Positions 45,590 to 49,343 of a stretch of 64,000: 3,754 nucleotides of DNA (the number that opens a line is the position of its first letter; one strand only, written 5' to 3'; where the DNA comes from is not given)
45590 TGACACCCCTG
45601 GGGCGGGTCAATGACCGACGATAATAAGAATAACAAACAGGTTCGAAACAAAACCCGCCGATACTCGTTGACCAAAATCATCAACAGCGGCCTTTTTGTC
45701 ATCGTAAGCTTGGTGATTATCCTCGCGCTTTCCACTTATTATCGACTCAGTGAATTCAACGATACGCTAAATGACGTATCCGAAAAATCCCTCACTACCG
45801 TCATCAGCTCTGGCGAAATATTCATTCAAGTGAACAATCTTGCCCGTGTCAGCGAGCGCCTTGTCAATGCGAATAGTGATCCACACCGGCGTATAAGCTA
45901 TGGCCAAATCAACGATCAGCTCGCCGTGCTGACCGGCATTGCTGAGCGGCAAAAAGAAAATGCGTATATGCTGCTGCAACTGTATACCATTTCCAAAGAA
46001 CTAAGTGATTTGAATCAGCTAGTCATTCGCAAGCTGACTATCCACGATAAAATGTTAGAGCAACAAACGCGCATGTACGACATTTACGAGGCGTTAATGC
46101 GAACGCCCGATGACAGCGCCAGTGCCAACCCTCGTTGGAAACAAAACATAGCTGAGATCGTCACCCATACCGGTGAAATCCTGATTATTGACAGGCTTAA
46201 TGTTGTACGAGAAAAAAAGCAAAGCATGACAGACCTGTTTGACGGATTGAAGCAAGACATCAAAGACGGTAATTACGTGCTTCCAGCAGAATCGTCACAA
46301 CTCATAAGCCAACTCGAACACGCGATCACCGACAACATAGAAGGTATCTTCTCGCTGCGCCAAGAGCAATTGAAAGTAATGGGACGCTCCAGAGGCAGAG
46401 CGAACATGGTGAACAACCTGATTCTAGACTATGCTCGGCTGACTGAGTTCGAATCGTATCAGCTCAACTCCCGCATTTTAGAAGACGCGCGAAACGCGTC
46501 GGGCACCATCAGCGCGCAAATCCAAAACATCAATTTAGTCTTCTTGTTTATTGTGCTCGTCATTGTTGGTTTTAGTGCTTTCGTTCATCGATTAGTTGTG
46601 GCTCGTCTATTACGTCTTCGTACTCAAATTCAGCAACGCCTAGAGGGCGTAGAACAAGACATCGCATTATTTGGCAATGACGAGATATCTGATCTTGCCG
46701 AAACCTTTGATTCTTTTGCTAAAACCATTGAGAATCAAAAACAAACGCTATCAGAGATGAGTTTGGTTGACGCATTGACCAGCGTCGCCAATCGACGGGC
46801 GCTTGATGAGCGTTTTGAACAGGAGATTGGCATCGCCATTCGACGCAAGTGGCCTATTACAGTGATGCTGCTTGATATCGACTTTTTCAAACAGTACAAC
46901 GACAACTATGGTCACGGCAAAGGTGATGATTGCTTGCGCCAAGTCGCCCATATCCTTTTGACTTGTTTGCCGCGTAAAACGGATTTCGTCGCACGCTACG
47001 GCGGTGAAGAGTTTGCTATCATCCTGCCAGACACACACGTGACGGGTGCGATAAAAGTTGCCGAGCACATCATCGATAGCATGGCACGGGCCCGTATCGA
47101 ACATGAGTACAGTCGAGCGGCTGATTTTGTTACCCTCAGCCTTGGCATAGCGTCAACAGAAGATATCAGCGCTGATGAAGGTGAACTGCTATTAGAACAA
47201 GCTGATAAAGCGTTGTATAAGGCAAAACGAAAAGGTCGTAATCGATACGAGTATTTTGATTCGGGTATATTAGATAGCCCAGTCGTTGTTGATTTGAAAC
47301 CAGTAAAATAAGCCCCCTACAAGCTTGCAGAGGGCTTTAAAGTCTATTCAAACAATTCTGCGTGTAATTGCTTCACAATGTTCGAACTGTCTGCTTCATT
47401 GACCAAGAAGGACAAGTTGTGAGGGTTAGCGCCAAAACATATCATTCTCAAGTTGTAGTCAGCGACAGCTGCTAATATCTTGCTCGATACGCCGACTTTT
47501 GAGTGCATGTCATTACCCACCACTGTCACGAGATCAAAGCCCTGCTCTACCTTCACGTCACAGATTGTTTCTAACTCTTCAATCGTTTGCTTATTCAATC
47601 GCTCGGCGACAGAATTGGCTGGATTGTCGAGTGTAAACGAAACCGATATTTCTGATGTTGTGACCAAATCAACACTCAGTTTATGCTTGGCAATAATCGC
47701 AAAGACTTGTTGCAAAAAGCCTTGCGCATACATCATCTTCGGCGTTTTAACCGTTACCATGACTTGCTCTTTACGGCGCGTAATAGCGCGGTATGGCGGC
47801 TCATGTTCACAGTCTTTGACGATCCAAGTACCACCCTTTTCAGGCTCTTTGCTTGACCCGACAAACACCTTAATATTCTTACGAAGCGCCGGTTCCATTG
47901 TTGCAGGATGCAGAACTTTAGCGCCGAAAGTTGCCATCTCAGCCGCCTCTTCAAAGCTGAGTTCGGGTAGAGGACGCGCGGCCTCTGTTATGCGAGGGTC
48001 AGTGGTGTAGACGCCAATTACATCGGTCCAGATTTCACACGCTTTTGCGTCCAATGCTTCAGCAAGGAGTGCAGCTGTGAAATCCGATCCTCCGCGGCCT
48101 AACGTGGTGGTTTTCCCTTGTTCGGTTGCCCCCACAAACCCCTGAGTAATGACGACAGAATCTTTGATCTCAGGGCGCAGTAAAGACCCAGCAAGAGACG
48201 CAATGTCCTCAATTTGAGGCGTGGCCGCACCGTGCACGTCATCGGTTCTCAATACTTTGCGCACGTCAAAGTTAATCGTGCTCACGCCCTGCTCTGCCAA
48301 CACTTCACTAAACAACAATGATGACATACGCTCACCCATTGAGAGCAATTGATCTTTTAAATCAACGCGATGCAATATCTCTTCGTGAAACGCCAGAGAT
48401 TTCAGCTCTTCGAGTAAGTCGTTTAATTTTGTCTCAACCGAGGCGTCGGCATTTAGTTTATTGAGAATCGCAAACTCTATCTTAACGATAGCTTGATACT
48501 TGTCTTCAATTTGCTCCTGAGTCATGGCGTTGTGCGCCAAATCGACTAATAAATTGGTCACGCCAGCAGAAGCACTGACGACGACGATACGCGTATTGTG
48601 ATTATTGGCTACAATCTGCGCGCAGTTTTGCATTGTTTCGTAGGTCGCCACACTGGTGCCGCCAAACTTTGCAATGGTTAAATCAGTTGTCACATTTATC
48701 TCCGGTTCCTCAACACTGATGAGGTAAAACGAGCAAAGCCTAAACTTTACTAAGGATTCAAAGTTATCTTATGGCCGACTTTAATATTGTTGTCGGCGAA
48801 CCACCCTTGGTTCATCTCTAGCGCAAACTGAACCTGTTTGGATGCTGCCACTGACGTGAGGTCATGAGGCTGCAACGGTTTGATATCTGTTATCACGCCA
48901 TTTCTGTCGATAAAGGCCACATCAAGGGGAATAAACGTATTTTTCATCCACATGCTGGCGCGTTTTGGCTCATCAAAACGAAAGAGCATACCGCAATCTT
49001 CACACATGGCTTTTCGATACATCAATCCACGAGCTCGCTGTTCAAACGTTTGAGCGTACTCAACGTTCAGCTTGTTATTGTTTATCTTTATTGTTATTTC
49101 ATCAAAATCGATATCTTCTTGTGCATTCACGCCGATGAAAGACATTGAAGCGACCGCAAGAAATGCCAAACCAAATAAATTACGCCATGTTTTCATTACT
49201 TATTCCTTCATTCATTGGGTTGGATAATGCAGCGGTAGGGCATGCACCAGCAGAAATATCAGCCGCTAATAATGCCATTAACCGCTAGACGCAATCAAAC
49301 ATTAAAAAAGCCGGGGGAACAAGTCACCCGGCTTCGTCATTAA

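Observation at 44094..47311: Catalytically degenerate periplasmic 5'-nucleotidase homolog translationally coupled to a membrane diguanylate cyclase: a candidate extracellular-nucleotide to c-di-GMP sensor pair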

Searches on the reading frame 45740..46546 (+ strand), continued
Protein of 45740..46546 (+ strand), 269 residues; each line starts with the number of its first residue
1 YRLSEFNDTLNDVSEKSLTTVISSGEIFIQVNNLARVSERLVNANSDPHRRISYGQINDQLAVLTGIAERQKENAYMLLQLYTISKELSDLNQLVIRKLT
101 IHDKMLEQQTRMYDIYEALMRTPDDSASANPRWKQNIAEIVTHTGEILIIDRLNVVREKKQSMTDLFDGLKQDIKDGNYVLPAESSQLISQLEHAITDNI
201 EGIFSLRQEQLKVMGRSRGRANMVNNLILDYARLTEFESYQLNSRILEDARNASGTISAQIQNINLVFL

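Call 75: list_cluster_members(proteins=[P0290, P0292, P0310, P0311, P0312, P0323, P0334, P0337, P0344, P0348])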
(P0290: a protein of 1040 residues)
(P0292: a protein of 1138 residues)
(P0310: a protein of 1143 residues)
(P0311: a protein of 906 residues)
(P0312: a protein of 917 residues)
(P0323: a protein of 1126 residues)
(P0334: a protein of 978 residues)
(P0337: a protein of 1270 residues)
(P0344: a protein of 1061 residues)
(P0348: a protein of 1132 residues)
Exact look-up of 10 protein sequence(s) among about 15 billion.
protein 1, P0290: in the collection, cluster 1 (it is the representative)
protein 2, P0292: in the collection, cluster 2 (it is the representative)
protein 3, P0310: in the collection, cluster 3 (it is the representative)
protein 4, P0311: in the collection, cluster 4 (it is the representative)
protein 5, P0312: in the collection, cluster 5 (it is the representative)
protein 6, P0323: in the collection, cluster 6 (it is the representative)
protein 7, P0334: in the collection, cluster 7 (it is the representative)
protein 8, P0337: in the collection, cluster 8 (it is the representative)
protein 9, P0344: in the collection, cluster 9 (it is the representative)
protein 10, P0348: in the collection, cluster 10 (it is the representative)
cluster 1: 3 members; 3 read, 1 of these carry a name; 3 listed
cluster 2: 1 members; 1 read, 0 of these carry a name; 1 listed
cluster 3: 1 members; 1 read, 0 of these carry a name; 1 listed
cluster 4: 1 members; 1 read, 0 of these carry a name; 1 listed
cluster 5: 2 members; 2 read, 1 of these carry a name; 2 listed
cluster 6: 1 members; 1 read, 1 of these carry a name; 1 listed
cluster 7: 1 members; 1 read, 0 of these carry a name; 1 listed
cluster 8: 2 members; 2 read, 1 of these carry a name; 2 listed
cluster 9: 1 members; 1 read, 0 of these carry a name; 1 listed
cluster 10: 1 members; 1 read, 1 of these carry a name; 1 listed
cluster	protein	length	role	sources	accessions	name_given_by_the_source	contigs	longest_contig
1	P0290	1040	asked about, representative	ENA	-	-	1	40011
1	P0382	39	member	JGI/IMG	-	hypothetical protein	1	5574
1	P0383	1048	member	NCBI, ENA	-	-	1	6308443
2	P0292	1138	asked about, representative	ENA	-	-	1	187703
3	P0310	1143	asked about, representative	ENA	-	-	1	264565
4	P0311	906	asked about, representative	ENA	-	-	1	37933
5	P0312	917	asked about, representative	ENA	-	-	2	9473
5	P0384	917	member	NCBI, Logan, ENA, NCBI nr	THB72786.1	MAG: response regulator [Desulfobulbaceae bacterium]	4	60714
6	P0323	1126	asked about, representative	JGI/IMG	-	two-component system sensor histidine kinase/response regulator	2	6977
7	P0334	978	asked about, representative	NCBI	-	-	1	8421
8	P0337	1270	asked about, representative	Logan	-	-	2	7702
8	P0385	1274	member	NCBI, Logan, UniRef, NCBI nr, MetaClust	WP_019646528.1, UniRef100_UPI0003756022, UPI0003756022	hybrid sensor histidine kinase/response regulator [Novispirillum itersonii] | hybrid sensor histidine kinase/response regulator n=1 Tax=Novispirillum itersonii ... | response regulator [Novispirillum itersonii]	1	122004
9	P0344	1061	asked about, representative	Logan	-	-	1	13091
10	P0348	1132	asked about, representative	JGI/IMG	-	signal transduction histidine kinase/CheY-like chemotaxis protein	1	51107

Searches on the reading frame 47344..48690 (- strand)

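Call 84: search_protein_families(library=pfam, proteins=[window:47344-48690:-], max_evalue=0.001)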
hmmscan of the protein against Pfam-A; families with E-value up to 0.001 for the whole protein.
window:47344-48690:- (448 aa): 3 families
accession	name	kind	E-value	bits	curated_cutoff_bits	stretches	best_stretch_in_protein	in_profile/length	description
PF00696.33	AA_kinase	-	3.8e-48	164.7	24.9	1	4-278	2-233/234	Amino acid kinase family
PF22468.2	ACT_9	-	6.6e-20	71.1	27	2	388-446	1-61/61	ACT domain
PF01842.31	ACT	-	0.00041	20.5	27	0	324-365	12-57/66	ACT domain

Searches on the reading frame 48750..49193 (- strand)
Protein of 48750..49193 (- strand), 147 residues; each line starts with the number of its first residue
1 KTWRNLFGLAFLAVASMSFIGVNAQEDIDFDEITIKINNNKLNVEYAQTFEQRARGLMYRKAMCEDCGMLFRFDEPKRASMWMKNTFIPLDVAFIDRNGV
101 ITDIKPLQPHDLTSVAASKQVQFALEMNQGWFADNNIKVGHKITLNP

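Call 84: search_protein_families(library=pfam, proteins=[window:48750-49193:-], max_evalue=0.001)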
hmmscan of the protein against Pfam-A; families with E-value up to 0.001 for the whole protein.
window:48750-49193:- (147 aa): 1 family
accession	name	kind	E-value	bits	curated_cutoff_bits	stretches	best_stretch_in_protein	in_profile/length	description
PF02643.20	DUF192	-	2.6e-34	117.7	27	1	43-144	2-95/96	Uncharacterized ACR, COG1430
